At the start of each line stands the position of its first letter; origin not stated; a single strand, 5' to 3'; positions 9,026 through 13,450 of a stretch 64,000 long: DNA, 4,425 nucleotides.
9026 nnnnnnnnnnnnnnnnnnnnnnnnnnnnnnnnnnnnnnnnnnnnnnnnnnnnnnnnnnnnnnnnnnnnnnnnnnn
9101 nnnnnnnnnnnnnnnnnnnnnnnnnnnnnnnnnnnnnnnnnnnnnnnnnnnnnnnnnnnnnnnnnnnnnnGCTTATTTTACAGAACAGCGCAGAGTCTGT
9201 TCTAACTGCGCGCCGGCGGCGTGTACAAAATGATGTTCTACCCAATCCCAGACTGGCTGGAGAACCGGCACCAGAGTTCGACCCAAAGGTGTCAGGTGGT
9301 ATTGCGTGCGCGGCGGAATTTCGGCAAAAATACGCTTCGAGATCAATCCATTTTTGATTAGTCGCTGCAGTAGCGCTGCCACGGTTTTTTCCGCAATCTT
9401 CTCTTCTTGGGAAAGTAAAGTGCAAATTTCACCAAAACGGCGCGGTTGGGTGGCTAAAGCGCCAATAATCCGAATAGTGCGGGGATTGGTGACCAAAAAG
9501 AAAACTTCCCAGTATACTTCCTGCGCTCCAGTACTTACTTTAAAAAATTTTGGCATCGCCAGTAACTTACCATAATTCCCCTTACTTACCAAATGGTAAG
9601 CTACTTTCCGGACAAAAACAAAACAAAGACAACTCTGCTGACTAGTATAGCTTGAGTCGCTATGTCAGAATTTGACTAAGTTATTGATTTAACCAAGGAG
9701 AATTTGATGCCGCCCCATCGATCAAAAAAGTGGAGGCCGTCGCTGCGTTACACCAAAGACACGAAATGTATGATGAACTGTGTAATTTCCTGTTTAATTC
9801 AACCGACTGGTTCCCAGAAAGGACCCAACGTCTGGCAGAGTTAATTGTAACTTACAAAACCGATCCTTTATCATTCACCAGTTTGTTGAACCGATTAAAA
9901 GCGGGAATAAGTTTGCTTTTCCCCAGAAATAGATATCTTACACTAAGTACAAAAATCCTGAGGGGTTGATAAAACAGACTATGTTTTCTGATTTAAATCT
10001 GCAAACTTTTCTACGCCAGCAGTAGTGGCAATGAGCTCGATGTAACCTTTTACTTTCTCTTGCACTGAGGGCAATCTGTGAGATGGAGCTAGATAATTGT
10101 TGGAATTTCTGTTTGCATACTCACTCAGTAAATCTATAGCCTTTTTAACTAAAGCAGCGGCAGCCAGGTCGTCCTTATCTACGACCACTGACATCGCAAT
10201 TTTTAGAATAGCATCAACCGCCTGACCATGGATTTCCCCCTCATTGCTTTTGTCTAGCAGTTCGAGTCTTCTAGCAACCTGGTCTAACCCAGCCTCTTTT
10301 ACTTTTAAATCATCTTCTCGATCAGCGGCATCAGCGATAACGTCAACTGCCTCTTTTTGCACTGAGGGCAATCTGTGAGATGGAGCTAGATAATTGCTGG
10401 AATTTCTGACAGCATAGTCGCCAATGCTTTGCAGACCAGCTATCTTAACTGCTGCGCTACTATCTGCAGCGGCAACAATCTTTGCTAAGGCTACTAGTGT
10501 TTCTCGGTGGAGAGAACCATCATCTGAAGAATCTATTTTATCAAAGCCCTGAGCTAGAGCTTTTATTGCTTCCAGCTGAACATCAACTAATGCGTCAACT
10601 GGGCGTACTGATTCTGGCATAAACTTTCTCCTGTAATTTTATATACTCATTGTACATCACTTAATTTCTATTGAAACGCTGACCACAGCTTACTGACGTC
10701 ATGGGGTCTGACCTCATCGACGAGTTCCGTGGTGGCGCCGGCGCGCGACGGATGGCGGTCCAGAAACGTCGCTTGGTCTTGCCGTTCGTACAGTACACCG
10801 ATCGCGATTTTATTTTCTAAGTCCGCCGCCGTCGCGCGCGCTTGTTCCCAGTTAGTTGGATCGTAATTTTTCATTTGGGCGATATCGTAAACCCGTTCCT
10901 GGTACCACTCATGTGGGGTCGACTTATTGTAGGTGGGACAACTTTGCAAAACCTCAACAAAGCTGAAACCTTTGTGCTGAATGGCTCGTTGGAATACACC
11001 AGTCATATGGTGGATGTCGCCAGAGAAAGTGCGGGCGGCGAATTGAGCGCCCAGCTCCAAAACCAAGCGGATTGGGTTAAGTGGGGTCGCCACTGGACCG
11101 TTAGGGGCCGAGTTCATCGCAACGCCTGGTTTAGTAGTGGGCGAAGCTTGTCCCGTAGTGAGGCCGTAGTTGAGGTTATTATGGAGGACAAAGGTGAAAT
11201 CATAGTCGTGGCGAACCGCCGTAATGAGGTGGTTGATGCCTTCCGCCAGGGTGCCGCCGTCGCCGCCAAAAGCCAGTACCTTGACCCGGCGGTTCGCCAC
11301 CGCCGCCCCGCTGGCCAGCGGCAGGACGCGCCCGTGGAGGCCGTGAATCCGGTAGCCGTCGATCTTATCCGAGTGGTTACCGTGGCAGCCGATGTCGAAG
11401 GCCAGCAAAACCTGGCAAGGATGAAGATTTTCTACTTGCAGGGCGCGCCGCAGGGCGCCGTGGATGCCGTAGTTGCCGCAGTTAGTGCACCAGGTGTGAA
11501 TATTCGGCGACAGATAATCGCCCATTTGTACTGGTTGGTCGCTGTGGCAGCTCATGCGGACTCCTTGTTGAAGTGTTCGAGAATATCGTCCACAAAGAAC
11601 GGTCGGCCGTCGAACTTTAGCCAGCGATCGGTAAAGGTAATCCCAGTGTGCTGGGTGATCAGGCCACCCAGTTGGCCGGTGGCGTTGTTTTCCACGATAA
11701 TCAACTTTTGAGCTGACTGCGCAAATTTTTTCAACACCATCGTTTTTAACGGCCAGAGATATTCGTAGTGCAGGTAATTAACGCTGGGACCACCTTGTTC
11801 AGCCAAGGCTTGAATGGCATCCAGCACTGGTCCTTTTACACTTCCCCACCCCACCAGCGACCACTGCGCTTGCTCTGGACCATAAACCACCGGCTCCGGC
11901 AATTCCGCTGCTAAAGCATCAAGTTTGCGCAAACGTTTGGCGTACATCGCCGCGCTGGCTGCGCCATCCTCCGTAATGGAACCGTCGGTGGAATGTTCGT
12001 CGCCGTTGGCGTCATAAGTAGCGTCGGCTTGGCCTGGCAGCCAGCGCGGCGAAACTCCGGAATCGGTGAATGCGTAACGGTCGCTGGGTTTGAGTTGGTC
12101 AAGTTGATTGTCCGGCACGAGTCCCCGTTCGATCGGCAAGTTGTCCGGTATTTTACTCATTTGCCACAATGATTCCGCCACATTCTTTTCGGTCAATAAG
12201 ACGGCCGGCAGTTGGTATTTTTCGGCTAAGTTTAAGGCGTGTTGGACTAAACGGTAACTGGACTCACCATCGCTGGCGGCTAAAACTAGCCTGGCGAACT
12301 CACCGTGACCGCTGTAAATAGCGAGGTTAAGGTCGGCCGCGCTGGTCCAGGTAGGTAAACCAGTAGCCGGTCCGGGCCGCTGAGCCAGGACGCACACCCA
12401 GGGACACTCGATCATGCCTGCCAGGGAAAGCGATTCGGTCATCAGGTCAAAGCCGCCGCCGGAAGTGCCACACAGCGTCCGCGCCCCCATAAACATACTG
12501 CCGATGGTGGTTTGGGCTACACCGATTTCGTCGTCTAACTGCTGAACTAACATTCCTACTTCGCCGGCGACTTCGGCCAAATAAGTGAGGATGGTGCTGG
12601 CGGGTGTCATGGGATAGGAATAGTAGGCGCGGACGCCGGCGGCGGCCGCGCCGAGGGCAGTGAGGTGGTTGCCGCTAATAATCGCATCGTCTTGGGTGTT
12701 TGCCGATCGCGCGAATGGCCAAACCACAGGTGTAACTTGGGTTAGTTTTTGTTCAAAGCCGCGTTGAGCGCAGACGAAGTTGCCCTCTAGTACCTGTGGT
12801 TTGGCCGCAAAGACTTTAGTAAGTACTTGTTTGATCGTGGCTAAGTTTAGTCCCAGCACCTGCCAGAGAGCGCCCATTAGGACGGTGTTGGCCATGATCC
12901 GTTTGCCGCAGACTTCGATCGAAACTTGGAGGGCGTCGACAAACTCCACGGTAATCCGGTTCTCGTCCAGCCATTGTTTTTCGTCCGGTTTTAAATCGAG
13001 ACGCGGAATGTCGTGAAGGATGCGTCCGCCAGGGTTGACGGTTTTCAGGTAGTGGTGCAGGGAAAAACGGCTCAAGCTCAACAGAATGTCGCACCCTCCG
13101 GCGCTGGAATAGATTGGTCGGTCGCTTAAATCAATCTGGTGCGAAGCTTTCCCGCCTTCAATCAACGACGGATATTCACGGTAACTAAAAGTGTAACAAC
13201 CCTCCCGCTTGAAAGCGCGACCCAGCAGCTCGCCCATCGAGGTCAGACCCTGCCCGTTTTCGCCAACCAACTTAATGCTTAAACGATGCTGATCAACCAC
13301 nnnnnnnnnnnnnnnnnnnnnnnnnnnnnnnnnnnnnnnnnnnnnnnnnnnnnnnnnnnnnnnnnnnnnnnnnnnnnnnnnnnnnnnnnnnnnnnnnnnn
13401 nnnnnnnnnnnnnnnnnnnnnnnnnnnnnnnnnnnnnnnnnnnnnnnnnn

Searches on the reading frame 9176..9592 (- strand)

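Call 16: search_protein_families(library=pfam, proteins=[window:9176-9592:-], max_evalue=0.01)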
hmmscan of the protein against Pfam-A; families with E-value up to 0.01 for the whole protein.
window:9176-9592:- (139 aa): 6 families
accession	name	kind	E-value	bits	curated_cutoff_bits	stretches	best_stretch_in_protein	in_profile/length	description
PF01638.23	HxlR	-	2.2e-14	53.5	20.8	1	39-122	7-87/91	HxlR-like helix-turn-helix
PF03551.20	PadR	-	0.0011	19.3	27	1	64-106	27-71/75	Transcriptional regulator PadR-like family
PF04738.18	Lant_dehydr_N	-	0.0011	17.7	28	1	33-88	141-197/649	Lantibiotic dehydratase, N terminus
PF25213.1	HVO_A0261_N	-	0.0013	19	35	1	30-111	4-74/86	HVO_A0261 N-terminal domain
PF03965.22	Penicillinase_R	-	0.0017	19.2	22.6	1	49-86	16-53/115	Penicillinase repressor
PF21100.3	MCM_C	-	0.0034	17.6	27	1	36-86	4-55/64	MCM protein C-terminal winged helix-turn-helix domain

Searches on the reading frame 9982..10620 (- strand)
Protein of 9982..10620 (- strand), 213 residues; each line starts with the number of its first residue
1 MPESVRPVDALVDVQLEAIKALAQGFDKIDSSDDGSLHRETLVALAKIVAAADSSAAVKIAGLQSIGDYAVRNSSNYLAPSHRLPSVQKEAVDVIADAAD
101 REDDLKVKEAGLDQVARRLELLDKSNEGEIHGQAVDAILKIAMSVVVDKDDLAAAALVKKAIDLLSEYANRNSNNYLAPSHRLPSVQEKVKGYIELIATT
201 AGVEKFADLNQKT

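Call 16: search_protein_families(library=pfam, proteins=[window:9982-10620:-], max_evalue=0.01)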
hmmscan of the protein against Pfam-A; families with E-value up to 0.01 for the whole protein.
window:9982-10620:- (213 aa): 1 family
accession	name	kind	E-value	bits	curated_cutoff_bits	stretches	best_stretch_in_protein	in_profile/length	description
PF13499.12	EF-hand_7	-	0.0014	19.3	30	0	21-106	3-56/67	EF-hand domain pair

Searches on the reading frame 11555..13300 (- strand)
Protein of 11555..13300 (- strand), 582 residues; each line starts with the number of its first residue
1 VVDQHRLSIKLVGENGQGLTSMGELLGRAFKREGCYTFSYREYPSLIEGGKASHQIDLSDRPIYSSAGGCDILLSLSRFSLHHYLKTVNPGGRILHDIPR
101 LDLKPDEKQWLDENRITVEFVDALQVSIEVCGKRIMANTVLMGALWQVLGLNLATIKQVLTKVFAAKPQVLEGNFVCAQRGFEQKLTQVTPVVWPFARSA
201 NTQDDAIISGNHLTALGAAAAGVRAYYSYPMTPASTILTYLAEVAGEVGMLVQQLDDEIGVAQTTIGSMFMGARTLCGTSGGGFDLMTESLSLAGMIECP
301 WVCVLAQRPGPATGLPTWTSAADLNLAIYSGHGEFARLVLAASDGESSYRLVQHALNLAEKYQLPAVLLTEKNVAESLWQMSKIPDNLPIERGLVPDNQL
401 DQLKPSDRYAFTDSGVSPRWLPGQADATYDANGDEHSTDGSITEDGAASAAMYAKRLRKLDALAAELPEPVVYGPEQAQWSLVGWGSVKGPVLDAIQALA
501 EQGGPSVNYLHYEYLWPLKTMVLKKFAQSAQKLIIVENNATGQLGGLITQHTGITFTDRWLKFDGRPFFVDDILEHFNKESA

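Call 18: find_related_loci(query=window:11555-13300:-, collection=genome_contigs, flank=10000)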
Query window:11555-13300:- (582 aa) in genome_contigs; peptide patterns used: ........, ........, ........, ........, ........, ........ (x = any residue, [..] = any of these).
49 stretches matched a pattern; 16 encode a relative of the query (tblastn E <= 1e-3); 16 distinct loci.
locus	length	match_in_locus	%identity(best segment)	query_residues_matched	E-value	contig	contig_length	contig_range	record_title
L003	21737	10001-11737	63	1-579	0e+0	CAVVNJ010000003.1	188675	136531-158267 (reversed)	MAG: Candidatus Woesebacteria bacterium isolate MFD05674.bin.2.125 genome assembly, contig: contig_170543, whole genome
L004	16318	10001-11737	53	5-582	0e+0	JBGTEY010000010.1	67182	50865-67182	MAG: Patescibacteria group bacterium isolate JTS-RE179 k141_7583330, whole genome shotgun sequence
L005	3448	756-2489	50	5-581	0e+0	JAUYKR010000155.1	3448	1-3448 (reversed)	MAG: bacterium isolate C24_metabat.bin.206 C24_k141_705062, whole genome shotgun sequence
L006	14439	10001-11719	45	5-578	1e-175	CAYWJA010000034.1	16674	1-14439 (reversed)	MAG TPA_asm: uncultured Candidatus Peribacteria bacterium isolate SRP077602_co2_400 genome assembly, contig: NODE_5192_l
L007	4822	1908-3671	44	5-580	5e-176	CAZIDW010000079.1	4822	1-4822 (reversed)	MAG TPA_asm: uncultured Candidatus Peribacteria bacterium isolate SRP141376_co2_352 genome assembly, contig: NODE_28234_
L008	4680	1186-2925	45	5-581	3e-175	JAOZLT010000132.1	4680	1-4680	MAG: Candidatus Gracilibacteria bacterium isolate GMC10.metabat2.93_sub NODE_28516_length_4680_cov_6.358486, whole genom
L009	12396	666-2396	44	3-580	2e-168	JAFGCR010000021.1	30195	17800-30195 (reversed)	MAG: Candidatus Peregrinibacteria bacterium isolate Zod_Metabat.1128 k87_4508307, whole genome shotgun sequence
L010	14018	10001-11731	44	7-581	1e-165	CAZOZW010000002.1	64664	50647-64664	MAG TPA_asm: uncultured Candidatus Peribacteria bacterium isolate SRP063590_co1_200 genome assembly, contig: NODE_433_le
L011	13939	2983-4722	46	6-574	3e-162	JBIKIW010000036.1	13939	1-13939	MAG: Limisphaerales bacterium isolate ME2014-06-16_3300033992_group5_bin170 Rohwer_bin1522_scaffold_2565_c1, whole genom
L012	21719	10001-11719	45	3-576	3e-172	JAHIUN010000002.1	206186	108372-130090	MAG: Patescibacteria group bacterium isolate MM_PC_MetaG.mb.26 MM_PC_MetaG.mb.26_k141_137944, whole genome shotgun seque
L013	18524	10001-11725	45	6-579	6e-160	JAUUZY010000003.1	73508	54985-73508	MAG: Candidatus Peregrinibacteria bacterium isolate CSMAG_205 CSMAG_205_k127_2577078_length_73508_cov_13.1650, whole gen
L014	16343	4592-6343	48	5-580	3e-179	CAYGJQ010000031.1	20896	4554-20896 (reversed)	MAG TPA_asm: uncultured Candidatus Peribacteria bacterium isolate ERP116193_co1_273 genome assembly, contig: NODE_6830_l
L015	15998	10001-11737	45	2-581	6e-173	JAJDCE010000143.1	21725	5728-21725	MAG: Patescibacteria group bacterium isolate OFTM163 OFTM163_142, whole genome shotgun sequence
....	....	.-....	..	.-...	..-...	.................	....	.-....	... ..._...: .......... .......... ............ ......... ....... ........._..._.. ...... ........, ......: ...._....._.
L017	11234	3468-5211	45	6-581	7e-124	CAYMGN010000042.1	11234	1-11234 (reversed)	MAG TPA_asm: uncultured Candidatus Peribacteria bacterium isolate SRP141376_co3_228 genome assembly, contig: NODE_15960_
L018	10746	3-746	52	334-579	5e-78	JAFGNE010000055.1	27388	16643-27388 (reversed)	MAG: Candidatus Peregrinibacteria bacterium isolate Zod_Metabat.530 k87_8171555, whole genome shotgun sequence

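Call 77: search_protein_families(library=pfam, proteins=[L003:8099-8443:+, L003:8382-8963:-, L003:8971-9222:+, L003:9146-9502:+], max_evalue=0.01)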
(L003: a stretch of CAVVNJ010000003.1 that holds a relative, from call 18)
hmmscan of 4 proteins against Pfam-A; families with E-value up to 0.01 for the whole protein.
L003:8099-8443:+ (115 aa): 0 families

L003:8382-8963:- (194 aa): 0 families

L003:8971-9222:+ (84 aa): 1 family
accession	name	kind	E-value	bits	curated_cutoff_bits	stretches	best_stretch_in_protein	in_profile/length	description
PF05973.20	Gp49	-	7.7e-16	58.4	23.9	1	5-80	14-89/90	Phage derived protein Gp49-like (DUF891)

L003:9146-9502:+ (119 aa): 6 families
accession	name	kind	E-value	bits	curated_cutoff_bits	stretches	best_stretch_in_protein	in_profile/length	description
PF01381.28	HTH_3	-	5.4e-15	55.6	23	1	63-114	1-52/55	Helix-turn-helix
PF13560.12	HTH_31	-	3.5e-08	34.1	27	1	63-111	6-55/64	Helix-turn-helix domain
PF13744.12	HTH_37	-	2.4e-05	24.5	27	1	58-117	18-78/80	Helix-turn-helix domain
PF13443.12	HTH_26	-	0.0001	22.9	22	1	63-111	2-51/63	Cro/C1-type HTH DNA-binding domain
PF12844.13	HTH_19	-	0.0073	16.6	30.2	0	63-110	4-51/64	Helix-turn-helix domain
PF13413.12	HTH_25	-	0.0086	16.3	24.6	0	63-94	2-33/62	Helix-turn-helix domain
